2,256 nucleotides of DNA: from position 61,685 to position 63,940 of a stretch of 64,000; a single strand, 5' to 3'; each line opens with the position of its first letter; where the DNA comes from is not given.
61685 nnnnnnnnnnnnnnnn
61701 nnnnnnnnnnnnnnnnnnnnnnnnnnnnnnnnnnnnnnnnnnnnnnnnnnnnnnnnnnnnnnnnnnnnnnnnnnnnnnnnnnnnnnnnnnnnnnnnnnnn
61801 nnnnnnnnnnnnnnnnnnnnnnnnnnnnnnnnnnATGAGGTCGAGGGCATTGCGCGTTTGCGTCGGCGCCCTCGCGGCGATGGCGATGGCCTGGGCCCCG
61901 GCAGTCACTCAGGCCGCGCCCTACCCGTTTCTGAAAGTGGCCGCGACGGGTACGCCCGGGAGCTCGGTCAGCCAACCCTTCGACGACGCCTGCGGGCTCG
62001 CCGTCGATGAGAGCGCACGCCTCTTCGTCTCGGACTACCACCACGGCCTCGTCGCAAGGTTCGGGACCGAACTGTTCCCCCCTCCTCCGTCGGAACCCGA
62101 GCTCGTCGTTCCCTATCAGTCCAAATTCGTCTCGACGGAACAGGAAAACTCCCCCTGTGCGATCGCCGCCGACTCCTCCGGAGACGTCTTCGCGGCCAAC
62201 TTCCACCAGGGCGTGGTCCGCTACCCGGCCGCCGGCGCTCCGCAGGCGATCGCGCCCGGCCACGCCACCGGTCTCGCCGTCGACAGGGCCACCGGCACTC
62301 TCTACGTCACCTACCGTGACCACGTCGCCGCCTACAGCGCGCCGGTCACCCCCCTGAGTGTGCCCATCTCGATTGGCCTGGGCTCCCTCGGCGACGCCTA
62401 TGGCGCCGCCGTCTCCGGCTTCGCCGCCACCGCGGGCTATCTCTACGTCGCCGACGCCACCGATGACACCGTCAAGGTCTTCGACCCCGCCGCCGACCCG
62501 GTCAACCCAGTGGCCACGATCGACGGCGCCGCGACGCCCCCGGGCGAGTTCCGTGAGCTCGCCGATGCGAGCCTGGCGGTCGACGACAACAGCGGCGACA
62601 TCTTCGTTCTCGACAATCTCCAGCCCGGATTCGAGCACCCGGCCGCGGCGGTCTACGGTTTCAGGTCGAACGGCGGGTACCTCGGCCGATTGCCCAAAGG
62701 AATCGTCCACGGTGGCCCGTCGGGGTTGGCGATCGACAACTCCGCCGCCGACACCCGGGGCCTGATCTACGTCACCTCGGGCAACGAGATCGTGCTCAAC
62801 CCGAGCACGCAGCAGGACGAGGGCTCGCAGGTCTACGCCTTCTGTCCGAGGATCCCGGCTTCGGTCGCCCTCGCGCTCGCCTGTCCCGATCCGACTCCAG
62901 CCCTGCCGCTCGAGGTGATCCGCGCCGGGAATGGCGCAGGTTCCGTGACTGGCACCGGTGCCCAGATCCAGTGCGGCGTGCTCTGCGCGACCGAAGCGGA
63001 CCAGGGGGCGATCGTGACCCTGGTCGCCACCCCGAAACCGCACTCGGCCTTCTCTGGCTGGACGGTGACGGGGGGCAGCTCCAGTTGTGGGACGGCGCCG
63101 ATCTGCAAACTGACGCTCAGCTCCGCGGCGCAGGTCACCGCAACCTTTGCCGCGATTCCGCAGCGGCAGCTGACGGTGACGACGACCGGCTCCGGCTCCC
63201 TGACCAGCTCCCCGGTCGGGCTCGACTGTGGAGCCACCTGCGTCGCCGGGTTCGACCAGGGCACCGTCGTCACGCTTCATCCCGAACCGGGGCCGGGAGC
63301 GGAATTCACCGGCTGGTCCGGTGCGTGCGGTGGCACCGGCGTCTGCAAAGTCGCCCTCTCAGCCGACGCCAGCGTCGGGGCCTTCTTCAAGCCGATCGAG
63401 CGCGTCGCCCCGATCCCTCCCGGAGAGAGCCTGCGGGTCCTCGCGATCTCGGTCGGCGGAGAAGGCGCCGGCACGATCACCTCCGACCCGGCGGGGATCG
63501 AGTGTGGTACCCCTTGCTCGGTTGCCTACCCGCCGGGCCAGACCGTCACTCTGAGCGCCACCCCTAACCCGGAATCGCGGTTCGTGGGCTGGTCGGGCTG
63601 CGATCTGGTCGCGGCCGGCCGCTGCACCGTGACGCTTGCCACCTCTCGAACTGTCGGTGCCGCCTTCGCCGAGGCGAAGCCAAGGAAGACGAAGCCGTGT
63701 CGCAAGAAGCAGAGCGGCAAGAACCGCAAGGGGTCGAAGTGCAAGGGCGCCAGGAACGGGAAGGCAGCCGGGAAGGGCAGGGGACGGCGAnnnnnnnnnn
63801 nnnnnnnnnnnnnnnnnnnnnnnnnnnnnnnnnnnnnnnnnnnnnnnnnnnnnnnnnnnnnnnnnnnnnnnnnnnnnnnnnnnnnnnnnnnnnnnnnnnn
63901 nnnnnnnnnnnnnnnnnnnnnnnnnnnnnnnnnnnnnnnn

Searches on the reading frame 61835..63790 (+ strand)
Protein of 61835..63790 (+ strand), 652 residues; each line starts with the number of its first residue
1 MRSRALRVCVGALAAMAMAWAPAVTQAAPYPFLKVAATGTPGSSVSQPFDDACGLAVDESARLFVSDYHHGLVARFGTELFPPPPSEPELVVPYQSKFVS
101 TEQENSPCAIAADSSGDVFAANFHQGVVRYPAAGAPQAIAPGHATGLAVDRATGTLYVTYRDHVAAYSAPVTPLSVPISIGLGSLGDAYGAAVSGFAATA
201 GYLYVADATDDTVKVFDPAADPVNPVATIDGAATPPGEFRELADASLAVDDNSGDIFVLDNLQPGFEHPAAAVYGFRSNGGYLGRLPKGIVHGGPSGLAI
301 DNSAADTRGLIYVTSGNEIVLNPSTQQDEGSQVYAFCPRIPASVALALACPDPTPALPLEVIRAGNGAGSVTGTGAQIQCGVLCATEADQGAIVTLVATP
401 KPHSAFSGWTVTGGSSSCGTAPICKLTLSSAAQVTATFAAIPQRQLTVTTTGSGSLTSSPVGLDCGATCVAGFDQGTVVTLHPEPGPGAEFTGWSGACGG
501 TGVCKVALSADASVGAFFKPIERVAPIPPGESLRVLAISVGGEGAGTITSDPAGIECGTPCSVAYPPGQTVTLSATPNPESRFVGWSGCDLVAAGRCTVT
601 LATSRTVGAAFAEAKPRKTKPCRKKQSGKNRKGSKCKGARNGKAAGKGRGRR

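Call 87: search_protein_families(library=pfam, proteins=[window:61835-63790:+], max_evalue=0.00001)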
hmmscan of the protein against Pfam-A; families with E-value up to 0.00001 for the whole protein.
window:61835-63790:+ (652 aa): 1 family
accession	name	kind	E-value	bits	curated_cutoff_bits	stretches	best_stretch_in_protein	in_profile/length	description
PF18998.6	Flg_new_2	-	3.4e-22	78.6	23.6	2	374-441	9-72/73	Divergent InlB B-repeat domain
